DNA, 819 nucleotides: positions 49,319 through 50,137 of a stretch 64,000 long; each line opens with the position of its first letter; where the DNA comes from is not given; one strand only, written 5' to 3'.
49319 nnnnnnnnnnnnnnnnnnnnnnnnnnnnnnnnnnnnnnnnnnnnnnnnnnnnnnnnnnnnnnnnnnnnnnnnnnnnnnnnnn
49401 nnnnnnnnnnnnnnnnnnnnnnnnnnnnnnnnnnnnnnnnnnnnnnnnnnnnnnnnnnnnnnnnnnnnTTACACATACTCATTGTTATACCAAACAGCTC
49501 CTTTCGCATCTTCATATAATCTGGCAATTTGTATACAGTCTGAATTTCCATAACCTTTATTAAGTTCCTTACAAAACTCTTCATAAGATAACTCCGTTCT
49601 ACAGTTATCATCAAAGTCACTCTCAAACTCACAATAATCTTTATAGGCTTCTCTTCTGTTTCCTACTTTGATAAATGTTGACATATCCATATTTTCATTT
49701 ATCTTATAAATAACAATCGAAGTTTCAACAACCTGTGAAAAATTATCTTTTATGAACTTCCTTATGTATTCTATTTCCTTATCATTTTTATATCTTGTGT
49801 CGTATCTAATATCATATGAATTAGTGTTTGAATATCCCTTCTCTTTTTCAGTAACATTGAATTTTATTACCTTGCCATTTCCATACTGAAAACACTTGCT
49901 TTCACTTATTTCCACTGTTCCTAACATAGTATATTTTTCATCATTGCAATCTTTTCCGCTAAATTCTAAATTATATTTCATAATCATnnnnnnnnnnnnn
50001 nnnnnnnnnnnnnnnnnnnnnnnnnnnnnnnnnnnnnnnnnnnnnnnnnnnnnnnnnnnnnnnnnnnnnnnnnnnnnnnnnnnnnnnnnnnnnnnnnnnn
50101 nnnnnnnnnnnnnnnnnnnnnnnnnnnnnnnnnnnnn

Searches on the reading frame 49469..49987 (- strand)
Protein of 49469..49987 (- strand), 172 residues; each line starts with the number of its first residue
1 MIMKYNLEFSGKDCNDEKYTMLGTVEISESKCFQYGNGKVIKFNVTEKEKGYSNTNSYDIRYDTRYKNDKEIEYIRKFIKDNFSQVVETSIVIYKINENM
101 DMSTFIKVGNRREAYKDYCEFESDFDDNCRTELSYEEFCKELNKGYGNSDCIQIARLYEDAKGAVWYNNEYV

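Call 67: search_protein_families(library=pfam, proteins=[window:49469-49987:-], max_evalue=0.01)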
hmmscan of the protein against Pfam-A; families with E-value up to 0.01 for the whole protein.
window:49469-49987:- (172 aa): 1 family
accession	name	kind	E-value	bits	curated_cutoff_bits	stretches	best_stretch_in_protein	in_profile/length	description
PF14955.12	MRP-S24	-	0.0082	16.5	26.7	0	47-107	29-90/135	Mitochondrial ribosome subunit S24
